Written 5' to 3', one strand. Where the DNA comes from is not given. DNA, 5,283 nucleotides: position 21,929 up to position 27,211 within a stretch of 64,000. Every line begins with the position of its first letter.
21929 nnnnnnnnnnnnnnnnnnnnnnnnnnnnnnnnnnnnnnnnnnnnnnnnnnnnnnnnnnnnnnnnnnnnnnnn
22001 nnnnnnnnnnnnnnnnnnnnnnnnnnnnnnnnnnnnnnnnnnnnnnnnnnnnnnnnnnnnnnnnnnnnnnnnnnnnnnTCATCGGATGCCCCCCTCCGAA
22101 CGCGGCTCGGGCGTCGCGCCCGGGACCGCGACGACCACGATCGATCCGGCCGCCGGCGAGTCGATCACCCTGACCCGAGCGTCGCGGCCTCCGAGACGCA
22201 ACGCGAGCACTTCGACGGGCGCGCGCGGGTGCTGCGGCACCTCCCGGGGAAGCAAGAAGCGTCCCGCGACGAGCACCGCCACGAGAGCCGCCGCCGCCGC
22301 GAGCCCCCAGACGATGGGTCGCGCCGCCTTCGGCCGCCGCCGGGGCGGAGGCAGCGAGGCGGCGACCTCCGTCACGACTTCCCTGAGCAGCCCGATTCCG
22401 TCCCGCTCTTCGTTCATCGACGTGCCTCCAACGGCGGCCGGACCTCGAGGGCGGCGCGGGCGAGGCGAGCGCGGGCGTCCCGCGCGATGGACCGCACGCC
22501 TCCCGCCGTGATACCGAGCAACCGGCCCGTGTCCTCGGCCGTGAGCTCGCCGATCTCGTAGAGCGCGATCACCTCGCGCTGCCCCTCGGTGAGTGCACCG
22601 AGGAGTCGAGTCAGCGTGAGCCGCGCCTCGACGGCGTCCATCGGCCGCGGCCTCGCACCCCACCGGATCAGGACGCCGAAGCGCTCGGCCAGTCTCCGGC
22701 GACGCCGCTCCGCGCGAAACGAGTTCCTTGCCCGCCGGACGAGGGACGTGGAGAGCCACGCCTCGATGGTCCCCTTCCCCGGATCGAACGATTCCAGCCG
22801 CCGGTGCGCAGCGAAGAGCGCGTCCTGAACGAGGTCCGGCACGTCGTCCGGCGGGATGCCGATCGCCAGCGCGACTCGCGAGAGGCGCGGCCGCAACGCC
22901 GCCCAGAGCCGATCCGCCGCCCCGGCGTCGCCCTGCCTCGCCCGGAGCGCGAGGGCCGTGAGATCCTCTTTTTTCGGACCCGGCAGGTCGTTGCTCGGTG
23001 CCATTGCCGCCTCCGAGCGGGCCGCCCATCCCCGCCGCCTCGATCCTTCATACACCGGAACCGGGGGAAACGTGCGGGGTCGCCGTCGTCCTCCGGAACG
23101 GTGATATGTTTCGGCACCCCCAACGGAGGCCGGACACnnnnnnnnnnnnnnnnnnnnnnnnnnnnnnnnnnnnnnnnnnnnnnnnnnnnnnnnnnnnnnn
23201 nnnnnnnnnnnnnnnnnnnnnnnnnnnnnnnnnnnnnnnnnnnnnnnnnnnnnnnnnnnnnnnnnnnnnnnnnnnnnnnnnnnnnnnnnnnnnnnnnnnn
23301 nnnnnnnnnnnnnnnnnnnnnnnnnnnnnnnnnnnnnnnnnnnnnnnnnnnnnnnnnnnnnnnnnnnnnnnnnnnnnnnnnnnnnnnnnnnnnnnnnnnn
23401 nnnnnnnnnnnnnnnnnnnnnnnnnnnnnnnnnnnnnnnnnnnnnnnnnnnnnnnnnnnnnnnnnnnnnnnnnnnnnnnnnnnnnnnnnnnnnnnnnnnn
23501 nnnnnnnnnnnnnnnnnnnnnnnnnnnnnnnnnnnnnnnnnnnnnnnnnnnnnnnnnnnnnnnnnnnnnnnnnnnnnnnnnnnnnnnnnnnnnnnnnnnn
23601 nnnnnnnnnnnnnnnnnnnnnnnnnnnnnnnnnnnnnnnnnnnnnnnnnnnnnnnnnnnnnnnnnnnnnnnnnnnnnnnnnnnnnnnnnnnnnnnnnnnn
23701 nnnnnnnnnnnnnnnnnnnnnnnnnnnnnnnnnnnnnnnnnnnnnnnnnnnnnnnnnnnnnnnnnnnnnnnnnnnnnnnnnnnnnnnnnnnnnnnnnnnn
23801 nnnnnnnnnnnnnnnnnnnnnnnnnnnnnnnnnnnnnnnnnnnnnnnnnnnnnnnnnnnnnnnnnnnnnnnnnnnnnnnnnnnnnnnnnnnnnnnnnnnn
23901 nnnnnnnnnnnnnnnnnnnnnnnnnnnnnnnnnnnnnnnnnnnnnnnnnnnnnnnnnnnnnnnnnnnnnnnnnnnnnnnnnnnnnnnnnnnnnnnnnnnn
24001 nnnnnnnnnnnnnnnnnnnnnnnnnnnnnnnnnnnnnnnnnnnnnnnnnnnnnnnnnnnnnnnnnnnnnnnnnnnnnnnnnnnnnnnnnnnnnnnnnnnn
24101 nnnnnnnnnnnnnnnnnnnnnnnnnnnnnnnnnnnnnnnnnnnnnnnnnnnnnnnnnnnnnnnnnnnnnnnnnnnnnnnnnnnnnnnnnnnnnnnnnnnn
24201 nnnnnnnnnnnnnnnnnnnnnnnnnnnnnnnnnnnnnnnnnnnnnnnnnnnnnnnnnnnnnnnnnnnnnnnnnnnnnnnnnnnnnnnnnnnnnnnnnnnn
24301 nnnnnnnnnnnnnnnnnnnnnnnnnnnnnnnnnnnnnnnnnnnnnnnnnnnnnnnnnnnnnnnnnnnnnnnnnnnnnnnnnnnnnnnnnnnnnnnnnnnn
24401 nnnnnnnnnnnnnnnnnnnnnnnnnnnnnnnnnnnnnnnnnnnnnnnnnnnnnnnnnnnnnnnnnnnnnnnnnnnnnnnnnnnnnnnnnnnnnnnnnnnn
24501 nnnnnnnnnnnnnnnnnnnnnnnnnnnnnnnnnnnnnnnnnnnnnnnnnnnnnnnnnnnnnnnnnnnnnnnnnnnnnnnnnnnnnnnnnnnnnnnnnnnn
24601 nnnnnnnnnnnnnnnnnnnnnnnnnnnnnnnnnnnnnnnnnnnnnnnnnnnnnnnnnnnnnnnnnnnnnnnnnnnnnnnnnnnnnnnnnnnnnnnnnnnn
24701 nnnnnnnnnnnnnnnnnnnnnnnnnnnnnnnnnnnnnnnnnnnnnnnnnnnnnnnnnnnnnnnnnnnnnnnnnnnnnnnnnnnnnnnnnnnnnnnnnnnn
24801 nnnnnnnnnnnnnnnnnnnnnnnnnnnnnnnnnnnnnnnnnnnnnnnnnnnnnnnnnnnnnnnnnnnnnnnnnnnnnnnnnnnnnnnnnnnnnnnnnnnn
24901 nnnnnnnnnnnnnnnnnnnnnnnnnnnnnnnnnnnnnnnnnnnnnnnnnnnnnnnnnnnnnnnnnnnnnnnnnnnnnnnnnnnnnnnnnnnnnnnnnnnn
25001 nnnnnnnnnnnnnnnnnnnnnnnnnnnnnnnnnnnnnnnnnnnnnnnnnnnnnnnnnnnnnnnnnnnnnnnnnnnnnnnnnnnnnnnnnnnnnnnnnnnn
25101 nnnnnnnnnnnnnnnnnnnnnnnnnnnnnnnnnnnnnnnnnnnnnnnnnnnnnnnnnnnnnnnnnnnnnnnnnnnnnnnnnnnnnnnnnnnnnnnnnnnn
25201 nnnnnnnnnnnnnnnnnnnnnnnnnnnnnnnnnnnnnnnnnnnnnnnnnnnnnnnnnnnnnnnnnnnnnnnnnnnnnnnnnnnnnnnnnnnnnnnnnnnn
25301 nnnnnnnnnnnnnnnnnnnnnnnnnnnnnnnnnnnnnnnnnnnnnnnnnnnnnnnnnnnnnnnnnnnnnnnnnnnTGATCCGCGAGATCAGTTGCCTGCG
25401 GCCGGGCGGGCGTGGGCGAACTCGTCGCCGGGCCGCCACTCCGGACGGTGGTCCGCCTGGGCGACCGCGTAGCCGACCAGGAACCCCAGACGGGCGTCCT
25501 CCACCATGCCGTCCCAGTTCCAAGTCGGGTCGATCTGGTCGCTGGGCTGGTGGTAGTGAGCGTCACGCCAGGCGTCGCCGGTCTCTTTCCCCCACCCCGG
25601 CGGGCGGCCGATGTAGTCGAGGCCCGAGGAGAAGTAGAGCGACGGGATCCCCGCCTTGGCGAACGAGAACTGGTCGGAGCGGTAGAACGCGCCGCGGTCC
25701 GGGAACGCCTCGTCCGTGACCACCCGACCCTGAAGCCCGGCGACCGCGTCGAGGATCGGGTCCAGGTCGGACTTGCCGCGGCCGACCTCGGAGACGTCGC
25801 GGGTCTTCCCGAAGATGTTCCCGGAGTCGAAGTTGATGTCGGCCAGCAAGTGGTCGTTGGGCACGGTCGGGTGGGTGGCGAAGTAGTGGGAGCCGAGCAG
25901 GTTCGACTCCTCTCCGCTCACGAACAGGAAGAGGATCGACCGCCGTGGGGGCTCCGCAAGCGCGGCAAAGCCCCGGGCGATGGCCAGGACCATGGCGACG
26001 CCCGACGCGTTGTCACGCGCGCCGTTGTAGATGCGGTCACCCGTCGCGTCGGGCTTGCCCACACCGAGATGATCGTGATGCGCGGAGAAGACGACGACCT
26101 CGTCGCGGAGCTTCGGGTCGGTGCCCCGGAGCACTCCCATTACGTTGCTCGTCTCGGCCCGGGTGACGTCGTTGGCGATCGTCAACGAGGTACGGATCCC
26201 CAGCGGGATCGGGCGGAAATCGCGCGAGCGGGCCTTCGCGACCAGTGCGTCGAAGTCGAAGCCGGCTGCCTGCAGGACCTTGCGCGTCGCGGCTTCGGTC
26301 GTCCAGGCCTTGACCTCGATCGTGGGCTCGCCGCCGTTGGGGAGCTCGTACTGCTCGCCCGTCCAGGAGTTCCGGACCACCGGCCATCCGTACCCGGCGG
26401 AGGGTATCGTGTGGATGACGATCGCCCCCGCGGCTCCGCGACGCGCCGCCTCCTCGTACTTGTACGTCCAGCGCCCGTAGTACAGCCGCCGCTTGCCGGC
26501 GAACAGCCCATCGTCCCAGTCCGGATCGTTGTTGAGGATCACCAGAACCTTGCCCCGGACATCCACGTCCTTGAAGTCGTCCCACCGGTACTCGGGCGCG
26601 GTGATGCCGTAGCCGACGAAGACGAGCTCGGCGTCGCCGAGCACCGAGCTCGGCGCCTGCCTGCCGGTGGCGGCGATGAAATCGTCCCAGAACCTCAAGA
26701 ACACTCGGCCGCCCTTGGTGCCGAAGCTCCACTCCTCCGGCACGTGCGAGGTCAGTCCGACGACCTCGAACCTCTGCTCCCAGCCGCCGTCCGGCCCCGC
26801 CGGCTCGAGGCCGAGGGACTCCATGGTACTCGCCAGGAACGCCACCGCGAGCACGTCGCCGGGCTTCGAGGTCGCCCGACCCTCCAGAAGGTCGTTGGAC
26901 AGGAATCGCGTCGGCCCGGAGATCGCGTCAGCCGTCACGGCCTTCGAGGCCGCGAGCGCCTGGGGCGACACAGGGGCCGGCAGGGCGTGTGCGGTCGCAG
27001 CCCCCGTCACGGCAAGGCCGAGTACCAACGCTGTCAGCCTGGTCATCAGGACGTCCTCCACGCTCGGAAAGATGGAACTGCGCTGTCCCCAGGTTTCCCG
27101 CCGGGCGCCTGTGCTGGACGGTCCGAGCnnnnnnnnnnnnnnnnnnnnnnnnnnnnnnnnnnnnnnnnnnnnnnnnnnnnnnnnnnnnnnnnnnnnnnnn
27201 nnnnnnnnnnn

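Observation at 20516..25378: ECF sigma / tiny membrane protein / two TonB-C-domain proteins operon, divergent from the repeat protein, with no TonB-dependent receptor or ExbBD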

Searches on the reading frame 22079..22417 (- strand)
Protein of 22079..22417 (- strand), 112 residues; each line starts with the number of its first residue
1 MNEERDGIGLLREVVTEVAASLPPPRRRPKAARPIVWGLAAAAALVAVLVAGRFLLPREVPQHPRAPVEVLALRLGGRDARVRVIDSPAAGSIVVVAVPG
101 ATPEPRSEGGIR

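Call 3: search_protein_families(library=pfam, max_evalue=0.1, proteins=[window:22079-22417:-])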
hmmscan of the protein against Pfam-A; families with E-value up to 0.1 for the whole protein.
window:22079-22417:- (112 aa): 1 family
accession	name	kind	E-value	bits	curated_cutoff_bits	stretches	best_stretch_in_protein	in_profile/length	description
PF10099.14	RskA_C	-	0.014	16.1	29.4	1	39-99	1-67/135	Anti-sigma-K factor rskA, C-terminal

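Call 12: search_protein_families(library=ncbifam, max_evalue=0.01, proteins=[window:22079-22417:-])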
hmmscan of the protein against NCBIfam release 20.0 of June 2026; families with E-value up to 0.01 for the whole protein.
window:22079-22417:- (112 aa): 2 families
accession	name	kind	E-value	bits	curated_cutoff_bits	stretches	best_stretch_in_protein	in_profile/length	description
NF052375.1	antisigma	equivalog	0.00014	21.9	100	1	13-97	57-143/217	anti-sigma factor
NF011763.0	PRK15217.1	subfamily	0.0092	14.2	933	1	32-101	261-327/826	fimbrial biogenesis outer membrane usher protein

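Call 66: search_protein_families(library=ncbifam, max_evalue=0.1, alignment_id=A2)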
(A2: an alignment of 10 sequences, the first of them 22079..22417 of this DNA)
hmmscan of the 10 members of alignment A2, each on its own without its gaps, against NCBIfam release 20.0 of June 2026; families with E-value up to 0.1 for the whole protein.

A. member 1, window:22079-22417:- (112 aa): 4 families
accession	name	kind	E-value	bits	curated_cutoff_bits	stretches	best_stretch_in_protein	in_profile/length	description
NF052375.1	antisigma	equivalog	0.00014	21.9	100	1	13-97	57-143/217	anti-sigma factor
NF011763.0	PRK15217.1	subfamily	0.0092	14.2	933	1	32-101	261-327/826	fimbrial biogenesis outer membrane usher protein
NF038083.1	CU044_5270_fam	subfamily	0.011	15.6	100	1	19-69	16-67/284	CU044_5270 family protein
NF041525.1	HrpD5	equivalog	0.085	12.3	300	1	8-67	92-153/314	HrpD5 family protein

B. families by the number of members that match (of 10 scanned): 10 families
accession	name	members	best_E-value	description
NF052375.1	antisigma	8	4e-06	anti-sigma factor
NF038083.1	CU044_5270_fam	3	0.0018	CU044_5270 family protein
NF041525.1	HrpD5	2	0.011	HrpD5 family protein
NF004371.0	PRK05740.1-1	1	0.00073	preprotein translocase subunit SecE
NF041528.1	strep_LAETG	1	0.0061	LAETG motif-containing sortase-dependent surface protein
NF011763.0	PRK15217.1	1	0.0092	fimbrial biogenesis outer membrane usher protein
NF058571.1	GVDTG_CTERM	1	0.011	GVDTG sorting domain-containing protein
NF058535.1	antiphage_EruA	1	0.013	NACHT domain-containing antiphage protein EruA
TIGR02223.1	ftsN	1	0.014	cell division protein FtsN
NF008347.0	PRK11130.1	1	0.048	molybdopterin synthase sulfur carrier subunit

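Call 80: search_solved_structures(query=A2, max_evalue=10)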
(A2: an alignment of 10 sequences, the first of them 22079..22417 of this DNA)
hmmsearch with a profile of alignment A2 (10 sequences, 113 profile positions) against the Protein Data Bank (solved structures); distinct sequences matched with E-value up to 10: 2.
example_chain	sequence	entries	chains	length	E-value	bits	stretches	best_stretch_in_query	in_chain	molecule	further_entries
3awd_A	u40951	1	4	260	0.34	14.4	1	40-97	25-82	Putative polyol dehydrogenase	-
2jys_A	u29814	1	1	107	0.5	13.9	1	59-86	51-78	Protease/Reverse transcriptase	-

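Call 87: find_homologous_proteins(query=A2, max_evalue=0.01)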
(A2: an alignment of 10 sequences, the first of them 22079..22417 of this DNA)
Query A2 (10 sequences) (112 aa, profile of the alignment): 15 proteins with E <= 0.01 among 8000 candidates.
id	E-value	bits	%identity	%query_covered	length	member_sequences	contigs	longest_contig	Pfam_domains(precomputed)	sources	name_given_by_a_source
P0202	6.5e-32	128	98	100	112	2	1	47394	-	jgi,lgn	jgi:hypothetical protein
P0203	9.1e-32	127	63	17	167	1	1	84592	-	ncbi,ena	-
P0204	2.4e-31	126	42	28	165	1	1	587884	-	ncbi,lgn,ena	-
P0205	5.7e-31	125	55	26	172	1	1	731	-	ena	-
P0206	2.5e-30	123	52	19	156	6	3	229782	-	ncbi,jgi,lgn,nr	ncbi:MAG: hypothetical protein MUF27_14910 [Acidobacteria bacterium]|jgi:hypothetical protein|nr:hyp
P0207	3.5e-30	122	60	18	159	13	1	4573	-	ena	-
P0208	4.7e-29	119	50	20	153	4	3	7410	-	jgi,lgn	jgi:hypothetical protein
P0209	8.1e-29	118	52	19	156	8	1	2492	-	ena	-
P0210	3.3e-28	116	52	19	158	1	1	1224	-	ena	-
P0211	8.8e-27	111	48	22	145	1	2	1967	-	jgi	jgi:hypothetical protein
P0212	1.2e-26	111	44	29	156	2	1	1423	-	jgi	jgi:hypothetical protein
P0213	2.9e-24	103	81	100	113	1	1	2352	-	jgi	jgi:hypothetical protein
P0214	1.1e-22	98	72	100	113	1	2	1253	-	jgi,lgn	jgi:hypothetical protein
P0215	2.7e-22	97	40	80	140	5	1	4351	-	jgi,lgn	-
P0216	4.9e-21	93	32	83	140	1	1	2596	-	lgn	-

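Call 93: search_protein_families(library=pfam, max_evalue=1, proteins=[P0204, P0215])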
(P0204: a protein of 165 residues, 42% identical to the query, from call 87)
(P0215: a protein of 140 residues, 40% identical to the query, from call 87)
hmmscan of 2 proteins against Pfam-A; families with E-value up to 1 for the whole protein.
P0204 (165 aa): 2 families
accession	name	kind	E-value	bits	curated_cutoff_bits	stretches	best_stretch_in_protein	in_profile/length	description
PF16995.10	tRNA-synt_2_TM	-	0.062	13.5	26.8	1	57-91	123-157/215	Transmembrane region of lysyl-tRNA synthetase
PF03964.20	Chorion_2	-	0.079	14.2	26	1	10-78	53-114/130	Chorion family 2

P0215 (140 aa): 0 families

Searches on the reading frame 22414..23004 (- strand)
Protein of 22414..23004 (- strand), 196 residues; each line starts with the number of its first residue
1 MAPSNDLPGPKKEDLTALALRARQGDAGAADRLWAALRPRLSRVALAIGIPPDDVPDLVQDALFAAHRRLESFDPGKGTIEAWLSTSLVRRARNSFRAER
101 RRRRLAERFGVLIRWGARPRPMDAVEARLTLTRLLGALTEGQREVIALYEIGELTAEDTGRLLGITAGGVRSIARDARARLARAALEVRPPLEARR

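Call 3: search_protein_families(library=pfam, max_evalue=0.1, proteins=[window:22414-23004:-])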
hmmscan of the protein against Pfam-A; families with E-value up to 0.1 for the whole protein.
window:22414-23004:- (196 aa): 4 families
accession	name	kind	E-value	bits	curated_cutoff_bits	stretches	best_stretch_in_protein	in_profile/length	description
PF04542.20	Sigma70_r2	-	1.2e-13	51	24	1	34-102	2-71/71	Sigma-70 region 2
PF04545.22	Sigma70_r4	-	2.5e-09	36.9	24.1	1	134-181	1-48/50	Sigma-70, region 4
PF08281.18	Sigma70_r4_2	-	8.8e-09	35.3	25.7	1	130-181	3-54/54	Sigma-70, region 4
PF07638.17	Sigma70_ECF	-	0.0045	17.4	21.1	0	13-45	2-34/185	ECF sigma factor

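Call 12: search_protein_families(library=ncbifam, max_evalue=0.01, proteins=[window:22414-23004:-])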
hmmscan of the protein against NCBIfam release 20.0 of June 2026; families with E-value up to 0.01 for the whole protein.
window:22414-23004:- (196 aa): 58 families (the best 25 are shown)
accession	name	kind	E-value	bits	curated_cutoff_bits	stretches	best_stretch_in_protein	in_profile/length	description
TIGR02983.1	SigE-fam_strep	subfamily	7e-17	61.8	141.55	1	30-185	8-158/162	SigE family RNA polymerase sigma factor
TIGR02937.1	sigma70-ECF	superfamily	1.6e-16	60.3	42.9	1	29-184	2-164/165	sigma-70 family RNA polymerase sigma factor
NF007225.0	PRK09643.1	equivalog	1.4e-15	57.5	190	1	20-189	19-186/204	RNA polymerase sigma factor SigM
NF008888.0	PRK11922.1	equivalog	5.6e-13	49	204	1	11-181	13-192/231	RNA polymerase sigma factor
NF007228.0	PRK09646.1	subfamily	7.9e-13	48.5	226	1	11-183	13-188/194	ECF RNA polymerase sigma factor SigK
NF009198.0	PRK12546.1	equivalog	2.9e-11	43.4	270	1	56-183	35-159/188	RNA polymerase sigma factor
NF009199.0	PRK12547.1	subfamily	2.9e-11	43.2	219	1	38-182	16-157/184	RNA polymerase sigma factor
NF009165.0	PRK12512.1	equivalog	2.2e-10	40.4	198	1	12-183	6-177/184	RNA polymerase sigma factor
NF009192.0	PRK12540.1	equivalog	4.3e-10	39.5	307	1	35-183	13-157/182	RNA polymerase sigma factor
NF004113.0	PRK05602.1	equivalog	6.9e-10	38.9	208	1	16-191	33-206/211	RNA polymerase sigma factor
NF009188.0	PRK12536.1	subfamily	1.4e-09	38.1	250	1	12-174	14-176/190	RNA polymerase sigma factor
NF009172.0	PRK12519.1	subfamily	1.5e-09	37.7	222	1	22-182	23-186/194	RNA polymerase sigma factor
TIGR02952.1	Sig70_famx2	equivalog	2.8e-09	37.1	206.45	1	55-183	38-168/170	ECF subfamily RNA polymerase sigma factor, BldN family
NF007230.0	PRK09648.1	subfamily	5e-09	36.2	209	1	11-184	9-188/195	RNA polymerase sigma factor ShbA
TIGR02984.1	Sig-70_plancto1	subfamily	5.9e-09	35.8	183.75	2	22-102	1-87/189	RNA polymerase sigma-70 factor, Planctomycetaceae-specific subfamily 1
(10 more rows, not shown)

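Call 79: search_solved_structures(query=window:22414-23004:-, max_evalue=0.001)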
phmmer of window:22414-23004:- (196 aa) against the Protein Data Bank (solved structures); distinct sequences matched with E-value up to 0.001: 13.
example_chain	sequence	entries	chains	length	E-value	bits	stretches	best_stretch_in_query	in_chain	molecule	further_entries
4cxf_A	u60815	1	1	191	6.3e-15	58.7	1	17-182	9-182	RNA POLYMERASE SIGMA FACTOR CNRH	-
5uxx_A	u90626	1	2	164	7.8e-10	42.1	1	37-182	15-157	RNA polymerase sigma factor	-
4nqw_A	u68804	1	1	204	3.5e-09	40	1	3-184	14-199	ECF RNA polymerase sigma factor SigK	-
1or7_A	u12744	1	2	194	5.5e-09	39.3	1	17-179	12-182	RNA polymerase sigma-E factor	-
6jbq_F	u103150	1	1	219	8.3e-09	38.8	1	17-179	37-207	ECF RNA polymerase sigma-E factor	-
5or5_A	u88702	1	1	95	3.4e-07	33.5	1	17-104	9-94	ECF RNA polymerase sigma-E factor,ECF RNA polymerase sigma factor SigW,ECF RNA polymerase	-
2mao_A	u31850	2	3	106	3.6e-07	33.4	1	17-108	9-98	RNA polymerase sigma factor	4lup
2map_A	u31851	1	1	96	8.9e-07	32.1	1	17-105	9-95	RNA polymerase sigma factor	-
2q1z_A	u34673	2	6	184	6.9e-06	29.2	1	19-181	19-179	RpoE, ECF SigE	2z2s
9m9d_F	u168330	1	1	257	5.7e-05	26.3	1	31-180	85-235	ECF RNA polymerase sigma factor SigE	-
9m9e_F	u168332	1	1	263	6.1e-05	26.2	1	31-180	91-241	ECF RNA polymerase sigma factor SigE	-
9m98_F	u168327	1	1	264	6.1e-05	26.1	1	31-180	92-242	ECF RNA polymerase sigma factor SigE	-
9isn_F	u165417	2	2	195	0.00016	24.8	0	55-183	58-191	ECF sigma factor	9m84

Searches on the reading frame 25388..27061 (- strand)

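Call 3: search_protein_families(library=pfam, max_evalue=0.1, proteins=[window:25388-27061:-])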
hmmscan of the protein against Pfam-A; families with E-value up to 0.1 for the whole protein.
window:25388-27061:- (557 aa): 3 families
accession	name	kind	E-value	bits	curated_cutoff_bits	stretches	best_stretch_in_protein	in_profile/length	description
PF04389.22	Peptidase_M28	-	1.7e-42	145.8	21.3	1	306-517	1-180/193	Peptidase family M28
PF02225.27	PA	-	0.0005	20.6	23.9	1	145-221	4-62/95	PA domain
PF01546.33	Peptidase_M20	-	0.0012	19.2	24.6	1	346-399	31-82/206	Peptidase family M20/M25/M40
